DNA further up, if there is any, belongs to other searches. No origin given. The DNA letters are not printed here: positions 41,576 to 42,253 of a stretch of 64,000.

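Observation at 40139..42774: Sigma-54-controlled module: PAS activator, palindromic enhancer, -24/-12 promoter, then a NifX-like protein and two tandem DUF5320-like Gly/Arg-rich proteins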

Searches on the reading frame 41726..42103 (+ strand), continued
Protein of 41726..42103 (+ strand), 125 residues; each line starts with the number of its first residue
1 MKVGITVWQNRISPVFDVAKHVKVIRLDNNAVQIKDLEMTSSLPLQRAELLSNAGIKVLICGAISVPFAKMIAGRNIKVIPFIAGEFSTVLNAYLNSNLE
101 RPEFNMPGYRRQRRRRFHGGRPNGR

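Call 28: search_protein_families(library=pfam, proteins=[L005:6530-7873:+, L005:8001-8600:+, L005:8622-8963:+, L005:9049-9411:+, L005:9408-10250:+, L005:10251-11102:+, L005:11169-12062:+, L005:12086-12424:+, L003:8435-8617:+, L004:2331-2657:+], max_evalue=0.01)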
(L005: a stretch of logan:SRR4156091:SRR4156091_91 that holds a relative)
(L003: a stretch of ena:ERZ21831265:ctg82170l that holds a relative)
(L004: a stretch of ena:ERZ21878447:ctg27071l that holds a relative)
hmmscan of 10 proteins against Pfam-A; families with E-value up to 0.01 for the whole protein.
L005:6530-7873:+ (447 aa): 17 families
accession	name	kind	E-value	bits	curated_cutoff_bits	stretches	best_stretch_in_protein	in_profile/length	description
PF00158.32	Sigma54_activat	-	1.2e-73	246.8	20.2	1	136-302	1-167/168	Sigma-54 interaction domain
PF25601.1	AAA_lid_14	-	1.6e-31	108.4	27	1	308-386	1-79/87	AAA+ ATPase lid domain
PF14532.12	Sigma54_activ_2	-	1.9e-23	83.7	25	1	138-307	2-138/138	Sigma-54 interaction domain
PF13426.13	PAS_9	-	1.2e-14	54.9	27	1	16-119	1-103/103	PAS domain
PF02954.25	HTH_8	-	1.5e-12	47.4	22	1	400-439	3-42/42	Bacterial regulatory protein, Fis family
PF00989.32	PAS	-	2.3e-12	47.3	22.6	1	9-114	4-110/113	PAS fold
PF08448.16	PAS_4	-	2.5e-12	47.4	23.1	1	12-120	1-108/110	PAS fold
PF13188.13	PAS_8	-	9.6e-09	35.3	21.8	1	9-56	4-48/65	PAS domain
PF07728.20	AAA_5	-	1.6e-08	35.1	22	1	160-294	2-136/139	AAA domain (dynein-related subfamily)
PF01078.27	Mg_chelatase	-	4e-07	30.1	20.3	1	215-258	93-136/207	Magnesium chelatase, subunit ChlI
PF18024.7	HTH_50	-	1e-05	25.6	27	1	393-441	2-49/50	Helix-turn-helix domain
PF00493.29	MCM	-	0.00012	21.7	23.3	1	157-293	57-188/224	MCM P-loop domain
PF00004.35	AAA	-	0.00034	21.5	21.2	1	160-281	1-111/131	ATPase family associated with various cellular activities (AAA)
PF07724.20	AAA_2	-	0.00047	20.7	27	1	158-288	4-135/166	AAA domain (Cdc48 subfamily)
PF13596.12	PAS_10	-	0.00088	20.3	22.1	1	10-117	3-105/106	PAS domain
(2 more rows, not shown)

L005:8001-8600:+ (199 aa): 1 family
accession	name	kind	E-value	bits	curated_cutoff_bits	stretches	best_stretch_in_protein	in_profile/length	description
PF02579.22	Nitro_FeMo-Co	-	4.6e-05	24.1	26.3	1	16-102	3-93/94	Dinitrogenase iron-molybdenum cofactor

L005:8622-8963:+ (113 aa): 1 family
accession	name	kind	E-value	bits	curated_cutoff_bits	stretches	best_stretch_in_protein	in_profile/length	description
PF17253.7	DUF5320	-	6.8e-32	111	27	1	1-109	1-99/99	Family of unknown function (DUF5320)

L005:9049-9411:+ (120 aa): 1 family
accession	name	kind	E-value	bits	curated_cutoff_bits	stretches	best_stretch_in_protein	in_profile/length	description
PF02579.22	Nitro_FeMo-Co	-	3.3e-24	85.4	26.3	1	14-103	3-93/94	Dinitrogenase iron-molybdenum cofactor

L005:9408-10250:+ (280 aa): 17 families
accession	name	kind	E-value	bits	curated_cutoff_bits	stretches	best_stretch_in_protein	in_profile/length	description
PF01656.29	CbiA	-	1.9e-20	73.5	25.4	1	3-255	1-125/125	CobQ/CobB/MinD/ParA nucleotide binding domain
PF10609.15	ParA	-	3.7e-15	56.5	27.1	2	2-48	5-54/246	NUBPL iron-transfer P-loop NTPase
PF00037.32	Fer4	-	2e-14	53.1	21.1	2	91-111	3-23/24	4Fe-4S binding domain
PF12837.12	Fer4_6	-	9.6e-11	41.5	25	2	59-82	1-24/24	4Fe-4S binding domain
PF13614.12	AAA_31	-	5.5e-10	39.9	27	1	2-42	3-46/177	AAA domain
PF13484.11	Fer4_16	-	9.5e-08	33.1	30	1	96-118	2-24/66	4Fe-4S double cluster binding domain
PF13237.11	Fer4_10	-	2.3e-07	31.1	25.5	2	60-107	2-53/53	4Fe-4S dicluster domain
PF13187.11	Fer4_9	-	2.8e-07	30.9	27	1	67-110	2-51/52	4Fe-4S dicluster domain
PF12838.12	Fer4_7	-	2.9e-07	31.3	27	2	67-110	2-52/52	4Fe-4S dicluster domain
PF14697.11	Fer4_21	-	8.6e-07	29.4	35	1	61-110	2-56/59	4Fe-4S dicluster domain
PF00142.24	Fer4_NifH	-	1.5e-06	28.3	25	1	211-271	178-242/271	4Fe-4S iron sulfur cluster binding proteins, NifH/frxC family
PF12797.12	Fer4_2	-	3.6e-05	23.9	24.5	0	59-77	2-20/22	4Fe-4S binding domain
PF13183.11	Fer4_8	-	6.8e-05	23.8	27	0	95-109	53-67/68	4Fe-4S dicluster domain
PF25160.1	LdpA_Fe-S-bd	-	0.00012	22.2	27.6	1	73-115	9-47/49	LdpA Fe-S cluster-binding domain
PF13500.12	AAA_26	-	0.00021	21.6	27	1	173-245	123-194/198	AAA domain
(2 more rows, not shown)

L005:10251-11102:+ (283 aa): 13 families
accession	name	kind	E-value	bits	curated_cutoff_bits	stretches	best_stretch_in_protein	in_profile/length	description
PF10609.15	ParA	-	2e-98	329.2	27.1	1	35-279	2-244/246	NUBPL iron-transfer P-loop NTPase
PF01656.29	CbiA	-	3.7e-16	59.6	25.4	1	39-257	1-122/125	CobQ/CobB/MinD/ParA nucleotide binding domain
PF13614.12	AAA_31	-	2.8e-12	47.4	27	1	39-197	4-166/177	AAA domain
PF09140.17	MipZ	-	9.8e-09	35.3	20.7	1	38-154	2-108/262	ATPase MipZ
PF00142.24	Fer4_NifH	-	3.1e-07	30.6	25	1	40-76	3-39/271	4Fe-4S iron sulfur cluster binding proteins, NifH/frxC family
PF02374.21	ArsA_ATPase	-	3.1e-06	27.1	24.3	1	38-74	2-38/305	Anion-transporting ATPase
PF13481.12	AAA_25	-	1.1e-05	25.6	27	1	33-68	29-63/195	AAA domain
PF20720.3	nSTAND3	-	5.1e-05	23.5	27.2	1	36-68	16-48/155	Novel STAND NTPase 3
PF03193.22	RsgA_GTPase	-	0.00022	21.6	30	1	18-64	87-133/174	RsgA GTPase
PF03308.22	MeaB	-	0.00071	19.1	23.1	1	27-75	22-71/273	Methylmalonyl Co-A mutase-associated GTPase MeaB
PF25199.1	nSTAND_NTPase5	-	0.0011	19.3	34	1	29-74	33-79/145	Novel STAND NTPase 5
PF13500.12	AAA_26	-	0.0057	17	27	0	175-251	132-195/198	AAA domain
PF01583.26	APS_kinase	-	0.0073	16.8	21.1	0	39-74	4-39/152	Adenylylsulphate kinase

L005:11169-12062:+ (297 aa): 21 families
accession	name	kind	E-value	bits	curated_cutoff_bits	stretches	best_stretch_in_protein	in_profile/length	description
PF01656.29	CbiA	-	1.9e-15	57.3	25.4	1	9-274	1-124/125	CobQ/CobB/MinD/ParA nucleotide binding domain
PF00037.32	Fer4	-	1.3e-10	41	21.1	2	68-89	2-23/24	4Fe-4S binding domain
PF10609.15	ParA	-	2.1e-10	40.9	27.1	1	7-56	4-56/246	NUBPL iron-transfer P-loop NTPase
PF14697.11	Fer4_21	-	6.2e-10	39.5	35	1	67-122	1-57/59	4Fe-4S dicluster domain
PF12838.12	Fer4_7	-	5.1e-09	36.9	27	3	74-121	2-52/52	4Fe-4S dicluster domain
PF13614.12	AAA_31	-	8.9e-09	36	27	1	171-224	115-168/177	AAA domain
PF13237.11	Fer4_10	-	1.2e-07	32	25.5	1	102-125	4-29/53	4Fe-4S dicluster domain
PF13187.11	Fer4_9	-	2.1e-07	31.3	27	1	73-122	1-52/52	4Fe-4S dicluster domain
PF25160.1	LdpA_Fe-S-bd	-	2.7e-06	27.5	27.6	1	105-124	26-45/49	LdpA Fe-S cluster-binding domain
PF13484.11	Fer4_16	-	6.1e-06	27.3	30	1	106-126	1-21/66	4Fe-4S double cluster binding domain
PF12797.12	Fer4_2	-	2.4e-05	24.5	24.5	0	70-84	6-20/22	4Fe-4S binding domain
PF12837.12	Fer4_6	-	6.3e-05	23.2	25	1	68-89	3-24/24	4Fe-4S binding domain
PF13191.12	AAA_16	-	0.0004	21.4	32.6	1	6-41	23-59/167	AAA ATPase domain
PF03193.22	RsgA_GTPase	-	0.00043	20.6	30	0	202-256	32-84/174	RsgA GTPase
PF12798.12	Fer4_3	-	0.00054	21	27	0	74-88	1-15/15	4Fe-4S binding domain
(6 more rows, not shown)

L005:12086-12424:+ (112 aa): 1 family
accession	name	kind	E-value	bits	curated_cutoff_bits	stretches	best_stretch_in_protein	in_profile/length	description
PF02579.22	Nitro_FeMo-Co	-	2.3e-20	73.1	26.3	1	9-96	2-91/94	Dinitrogenase iron-molybdenum cofactor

L003:8435-8617:+ (60 aa): 0 families

L004:2331-2657:+ (108 aa): 0 families

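Call 29: search_solved_structures(query=L005:9049-9411:+, max_evalue=0.01, show_alignments=1)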
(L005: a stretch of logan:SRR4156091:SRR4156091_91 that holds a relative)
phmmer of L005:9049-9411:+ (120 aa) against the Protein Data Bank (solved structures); distinct sequences matched with E-value up to 0.01: 6.
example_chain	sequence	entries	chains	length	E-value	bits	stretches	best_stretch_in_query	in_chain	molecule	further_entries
1rdu_A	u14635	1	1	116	8.6e-19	70.7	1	2-111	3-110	conserved hypothetical protein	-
2wfb_A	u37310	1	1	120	2e-18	69.6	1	2-108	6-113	PUTATIVE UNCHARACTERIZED PROTEIN ORP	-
1eo1_A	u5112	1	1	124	3.3e-14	56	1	1-107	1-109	HYPOTHETICAL PROTEIN MTH1175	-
1t3v_A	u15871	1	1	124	0.0011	22.2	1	2-109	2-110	conserved hypothetical protein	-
1o13_A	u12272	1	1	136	0.0015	21.8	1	2-109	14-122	probable NifB protein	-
2yx6_A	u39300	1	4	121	0.0041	20.3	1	1-106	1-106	Hypothetical protein PH0822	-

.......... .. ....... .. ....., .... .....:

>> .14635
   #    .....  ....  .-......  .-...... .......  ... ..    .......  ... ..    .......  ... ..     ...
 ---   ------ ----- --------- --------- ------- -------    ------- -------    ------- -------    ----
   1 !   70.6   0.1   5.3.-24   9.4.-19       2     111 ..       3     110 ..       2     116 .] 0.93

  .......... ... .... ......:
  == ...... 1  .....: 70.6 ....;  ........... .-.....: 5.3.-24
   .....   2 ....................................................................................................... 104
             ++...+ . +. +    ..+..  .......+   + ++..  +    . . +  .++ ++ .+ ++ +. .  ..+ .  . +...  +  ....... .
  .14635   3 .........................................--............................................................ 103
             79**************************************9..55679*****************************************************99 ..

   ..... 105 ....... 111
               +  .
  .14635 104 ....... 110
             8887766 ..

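Call 72: predict_structure(alignment_id=A4)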
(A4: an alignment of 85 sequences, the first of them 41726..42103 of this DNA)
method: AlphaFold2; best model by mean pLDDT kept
length: 125 residues; sequences in the alignment: 85
mean_pLDDT: 90.0   pTM: 0.80
mean pLDDT of the five models: 90.0, 89.6, 89.5, 88.8, 87.9
residues with pLDDT >= 90: 101; 70-90: 7; 50-70: 17; < 50: 0
segments of 3 or more residues with pLDDT < 50: none
pLDDT, mean of each block of 10 residues (from residue 1): 97 96 94 95 94 98 96 97 97 96 84 55 57
secondary structure, 60 per line:
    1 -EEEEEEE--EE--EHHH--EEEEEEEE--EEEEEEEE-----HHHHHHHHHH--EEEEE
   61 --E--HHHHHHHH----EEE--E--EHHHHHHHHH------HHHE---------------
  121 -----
elements in order: E2-8 E21-28 E31-38 H44-53 E56-60 H66-73 E78-80 H87-95

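Call 74: fold_search(model_id=the predicted structure, library=pdb)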
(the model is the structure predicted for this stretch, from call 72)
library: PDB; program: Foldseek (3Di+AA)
matches with E <= 10: 886; with E <= 0.001: 14
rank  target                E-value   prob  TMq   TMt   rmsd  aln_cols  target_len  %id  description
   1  2yx6_A                9.9e-08  1.00  0.72  0.81   2.0       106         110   16  Crystal structure of PH0822 (released 2007-10-30)
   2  2yx6_D                1.1e-07  1.00  0.72  0.80   1.7       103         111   16  Crystal structure of PH0822 (released 2007-10-30)
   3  2yx6_C                1.7e-07  1.00  0.72  0.80   1.7       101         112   16  Crystal structure of PH0822 (released 2007-10-30)
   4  2yx6_B                1.7e-07  1.00  0.70  0.78   1.9       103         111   16  Crystal structure of PH0822 (released 2007-10-30)
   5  1o13                  2.7e-06  1.00  0.68  0.79   2.9       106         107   23  Crystal structure of a putative dinitrogenase iron-molybdenum cofactor (tm1816) from thermotoga maritima at 1.83 A resol (released 2002-12-18)
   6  2qtd                  1.2e-05  1.00  0.66  0.78   2.1        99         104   19  Crystal structure of a putative dinitrogenase (mj0327) from methanocaldococcus jannaschii dsm at 1.70 A resolution (released 2007-08-21)
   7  1rdu_MODEL_1_A        1.7e-05  1.00  0.61  0.66   3.6       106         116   16  NMR STRUCTURE OF A PUTATIVE NIFB PROTEIN FROM THERMOTOGA (TM1290), WHICH BELONGS TO THE DUF35 FAMILY (released 2004-07-06)
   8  2kla_MODEL_1_A        2.7e-05  1.00  0.64  0.74   3.5       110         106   19  NMR STRUCTURE OF A PUTATIVE DINITROGENASE (MJ0327) FROM METHANOCOCCUS JANNASCHII (released 2009-08-11)
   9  1t3v_MODEL_1_A        3.8e-05  1.00  0.71  0.71   6.1       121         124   21  The NMR solution structure of TM1816 (released 2004-12-14)
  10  2re2_A                6.7e-05  1.00  0.62  0.66   3.0       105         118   16  CRYSTAL STRUCTURE OF A PUTATIVE IRON-MOLYBDENUM COFACTOR (FEMO-CO) DINITROGENASE (TA1041M) FROM THERMOPLASMA ACIDOPHIL (released 2007-10-09)
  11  2wfb                  8.7e-05  1.00  0.65  0.68   3.0       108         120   16  High resolution structure of the apo form of the orange protein (ORP) from Desulfovibrio gigas (released 2010-05-26)
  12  9ian_F                1.4e-04  1.00  0.65  0.58   4.0       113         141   14  Nitrogenase maturase NifEN in complex with the cofactor chaperone NifX (released 2026-03-04)
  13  1eo1_MODEL_1_A        7.3e-04  1.00  0.67  0.68   8.5       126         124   20  Solution structure of hypothetical protein MTH1175 from Methanobacterium thermoautotrophicum (released 2000-12-20)
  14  1p90                  8.3e-04  1.00  0.65  0.66   4.1       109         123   13  The Three-dimensional Structure of the Core Domain of NafY from Azotobacter vinelandii determined at 1.8 resolution (released 2003-08-19)
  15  3o4n_B                1.7e-02  0.84  0.38  0.35  11.6       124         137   10  Crystal structure of the Rous Associated Virus Integrase catalytic domain in MES buffer pH 6.0 (released 2011-08-31)
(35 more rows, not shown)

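Call 75: predict_structure(alignment_id=A5)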
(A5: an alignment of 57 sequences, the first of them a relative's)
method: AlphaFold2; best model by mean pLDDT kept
length: 189 residues; sequences in the alignment: 57
mean_pLDDT: 76.6   pTM: 0.57
mean pLDDT of the five models: 76.6, 75.9, 75.0, 74.2, 74.2
residues with pLDDT >= 90: 95; 70-90: 11; 50-70: 61; < 50: 22
segments of 3 or more residues with pLDDT < 50: 154-157, 173-177
pLDDT, mean of each block of 10 residues (from residue 1): 96 95 97 97 96 97 95 95 92 91 71 56 55 58 54 50 51 50 58
secondary structure, 60 per line:
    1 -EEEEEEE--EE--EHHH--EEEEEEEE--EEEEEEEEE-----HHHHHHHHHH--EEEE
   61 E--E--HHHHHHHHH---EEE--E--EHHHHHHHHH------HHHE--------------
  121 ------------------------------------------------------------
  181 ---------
elements in order: E2-8 E21-28 E31-39 H45-54 E57-61 H67-75 E79-81 H88-96

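Call 106: search_protein_representatives(alignment_id=A4)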
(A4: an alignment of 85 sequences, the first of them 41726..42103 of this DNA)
Query: 85 sequences, 144 profile positions. Proteins with E-value up to 0.001 (for the whole library): 4591; up to 1e-10: 3017; up to 1e-30: 983. The best 150 are listed.
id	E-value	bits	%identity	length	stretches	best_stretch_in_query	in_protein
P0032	9.4e-47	174.4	-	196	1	6-133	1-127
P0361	1.7e-46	173.5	-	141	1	4-136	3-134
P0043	2.2e-46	173.2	-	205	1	6-132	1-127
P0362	2.9e-46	172.8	-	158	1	6-134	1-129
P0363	3.1e-46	172.7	-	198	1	6-130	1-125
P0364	3.7e-46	172.5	-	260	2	6-132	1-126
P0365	1.4e-45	170.5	-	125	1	6-128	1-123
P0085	2.2e-45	170.0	-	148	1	8-133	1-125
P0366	3.6e-45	169.3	-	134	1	3-124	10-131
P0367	7.6e-45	168.2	-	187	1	6-129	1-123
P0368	9.0e-45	168.0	-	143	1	6-136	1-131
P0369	1.0e-44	167.8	-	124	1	6-128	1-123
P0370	1.5e-44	167.2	-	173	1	4-135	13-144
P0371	3.3e-44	166.2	-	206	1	6-132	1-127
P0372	8.8e-44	164.8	-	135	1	6-132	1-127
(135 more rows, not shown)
